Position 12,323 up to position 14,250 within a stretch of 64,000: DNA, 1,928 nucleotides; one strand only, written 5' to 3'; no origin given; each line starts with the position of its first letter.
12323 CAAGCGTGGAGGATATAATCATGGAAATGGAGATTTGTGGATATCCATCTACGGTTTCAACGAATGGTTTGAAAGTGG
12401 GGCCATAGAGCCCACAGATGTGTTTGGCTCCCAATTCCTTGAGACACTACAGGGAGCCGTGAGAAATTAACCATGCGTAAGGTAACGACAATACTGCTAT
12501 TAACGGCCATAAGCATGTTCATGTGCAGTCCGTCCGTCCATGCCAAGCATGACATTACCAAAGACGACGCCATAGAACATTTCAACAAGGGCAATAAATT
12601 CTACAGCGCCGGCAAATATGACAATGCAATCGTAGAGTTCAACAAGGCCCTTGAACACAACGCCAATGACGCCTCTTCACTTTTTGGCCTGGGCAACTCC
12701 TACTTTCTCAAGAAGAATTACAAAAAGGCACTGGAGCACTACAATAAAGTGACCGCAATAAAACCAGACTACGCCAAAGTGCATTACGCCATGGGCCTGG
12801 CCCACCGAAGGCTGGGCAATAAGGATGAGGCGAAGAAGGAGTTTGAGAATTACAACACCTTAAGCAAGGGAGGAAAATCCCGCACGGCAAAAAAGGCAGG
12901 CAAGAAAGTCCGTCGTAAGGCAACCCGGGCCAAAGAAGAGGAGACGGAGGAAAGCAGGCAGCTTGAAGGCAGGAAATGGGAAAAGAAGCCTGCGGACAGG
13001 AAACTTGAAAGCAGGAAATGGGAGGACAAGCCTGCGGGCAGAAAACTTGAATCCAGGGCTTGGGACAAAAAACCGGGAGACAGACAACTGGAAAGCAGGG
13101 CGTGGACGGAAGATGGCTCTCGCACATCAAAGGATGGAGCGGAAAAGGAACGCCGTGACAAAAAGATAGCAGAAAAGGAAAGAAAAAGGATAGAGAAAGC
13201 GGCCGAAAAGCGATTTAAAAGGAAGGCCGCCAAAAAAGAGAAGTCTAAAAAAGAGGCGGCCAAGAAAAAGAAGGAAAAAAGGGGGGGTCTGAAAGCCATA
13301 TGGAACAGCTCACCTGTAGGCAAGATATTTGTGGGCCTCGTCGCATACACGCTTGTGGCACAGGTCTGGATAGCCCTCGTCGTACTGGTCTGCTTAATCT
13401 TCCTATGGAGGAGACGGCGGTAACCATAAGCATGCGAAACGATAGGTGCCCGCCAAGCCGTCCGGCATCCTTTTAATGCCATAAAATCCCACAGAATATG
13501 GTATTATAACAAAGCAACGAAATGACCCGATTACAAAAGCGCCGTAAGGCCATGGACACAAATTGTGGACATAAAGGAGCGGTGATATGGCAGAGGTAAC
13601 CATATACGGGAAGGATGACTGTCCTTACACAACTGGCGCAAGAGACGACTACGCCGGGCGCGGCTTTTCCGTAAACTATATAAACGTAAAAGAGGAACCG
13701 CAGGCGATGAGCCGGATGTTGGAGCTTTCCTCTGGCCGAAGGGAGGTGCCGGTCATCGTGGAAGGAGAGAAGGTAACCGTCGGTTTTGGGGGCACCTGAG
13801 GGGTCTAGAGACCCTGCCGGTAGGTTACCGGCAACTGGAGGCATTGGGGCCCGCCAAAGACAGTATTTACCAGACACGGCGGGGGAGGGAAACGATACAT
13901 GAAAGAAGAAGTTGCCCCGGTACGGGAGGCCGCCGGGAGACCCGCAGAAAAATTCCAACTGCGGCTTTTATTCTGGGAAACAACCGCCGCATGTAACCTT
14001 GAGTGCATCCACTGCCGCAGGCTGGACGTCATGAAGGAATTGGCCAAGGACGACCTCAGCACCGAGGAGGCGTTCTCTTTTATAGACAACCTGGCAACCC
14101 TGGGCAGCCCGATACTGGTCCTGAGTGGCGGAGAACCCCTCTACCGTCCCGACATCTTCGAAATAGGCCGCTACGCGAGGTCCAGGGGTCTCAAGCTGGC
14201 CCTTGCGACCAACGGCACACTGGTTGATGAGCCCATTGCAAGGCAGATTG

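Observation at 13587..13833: Glutaredoxin-like ORF with an in-frame TGA, a U-x-x-stop ending and a SECIS-like hairpin: candidate selenoprotein truncated by the ORF track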

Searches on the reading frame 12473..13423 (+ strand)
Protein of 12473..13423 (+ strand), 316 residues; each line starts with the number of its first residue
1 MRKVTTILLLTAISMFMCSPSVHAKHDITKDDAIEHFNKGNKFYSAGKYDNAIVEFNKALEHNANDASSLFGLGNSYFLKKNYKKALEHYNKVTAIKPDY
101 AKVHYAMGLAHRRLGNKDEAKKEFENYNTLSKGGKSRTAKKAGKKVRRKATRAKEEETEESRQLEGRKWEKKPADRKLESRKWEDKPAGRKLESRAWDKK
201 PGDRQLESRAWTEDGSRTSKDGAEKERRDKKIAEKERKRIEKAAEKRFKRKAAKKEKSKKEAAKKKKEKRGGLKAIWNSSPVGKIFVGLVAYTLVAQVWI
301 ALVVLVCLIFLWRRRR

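Call 36: search_protein_families(library=ncbifam, proteins=[window:12473-13423:+], max_evalue=0.00001)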
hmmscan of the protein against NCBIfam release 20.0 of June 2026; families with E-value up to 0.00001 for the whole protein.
window:12473-13423:+ (316 aa): 12 families
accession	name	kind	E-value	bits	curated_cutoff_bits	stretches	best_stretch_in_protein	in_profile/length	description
NF053607.1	CHU_0125_OmpA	equivalog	2.6e-13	49.3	620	1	3-147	3-131/639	CHU_0125 family OmpA-like outer membrane integrity protein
NF040959.1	MamA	equivalog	5.5e-11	42.3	200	1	29-127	101-199/204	magnetosome protein MamA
TIGR02552.1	LcrH_SycD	equivalog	9.3e-11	41.6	104.8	1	37-131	22-116/136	SycD/LcrH family type III secretion system chaperone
TIGR02917.1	PEP_TPR_lipo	equivalog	2.6e-10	38.9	312.2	1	39-142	62-166/899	XrtA/PEP-CTERM system TPR-repeat protein PrsT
NF047507.1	TPR_BatC_Lepto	exception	9.6e-10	38.3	175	1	30-100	55-129/214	TPR repeat-containing protein BatC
NF047371.1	FlcA_CTERM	equivalog_domain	1.3e-08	33.8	300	1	42-127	448-533/646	periplasmic flagellar collar protein FlcA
NF008391.2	PRK11189.1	equivalog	1.7e-07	31.1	250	1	29-169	60-201/297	lipoprotein NlpI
NF033920.0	C39_PA2778_fam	equivalog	3.4e-07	29.9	150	1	40-126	163-249/255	PA2778 family cysteine peptidase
TIGR02795.1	tol_pal_ybgF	equivalog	4.4e-07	30.5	90.1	1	36-126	5-101/119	tol-pal system protein YbgF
TIGR02521.1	type_IV_pilW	equivalog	9.1e-07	28.7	154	0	73-126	37-90/234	type IV pilus biogenesis/stability protein PilW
NF008520.0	PRK11447.1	equivalog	1.9e-06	26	858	0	31-101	267-337/1157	cellulose synthase complex outer membrane protein BcsC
NF033762.1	social_mot_Tgl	equivalog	5.5e-06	25.9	225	1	22-126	20-125/252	social motility TPR repeat lipoprotein Tgl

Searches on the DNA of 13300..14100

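Call 43: search_rna_families(source=window, start=13300, end=14100, threshold=evalue, max_evalue=10)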
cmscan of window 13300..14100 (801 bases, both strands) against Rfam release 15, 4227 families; matches with E-value up to 10: 2.
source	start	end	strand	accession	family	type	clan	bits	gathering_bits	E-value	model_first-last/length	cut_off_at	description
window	13887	13957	-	RF04281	mir-8791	Gene; miRNA;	CL00146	20.1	85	0.32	1-77/77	no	mir-8791 microRNA precursor family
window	13876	13927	+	RF03108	Methylosinus-1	Gene; sRNA;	-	12.7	145.1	2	1-214/214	no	Methylosinus-1 RNA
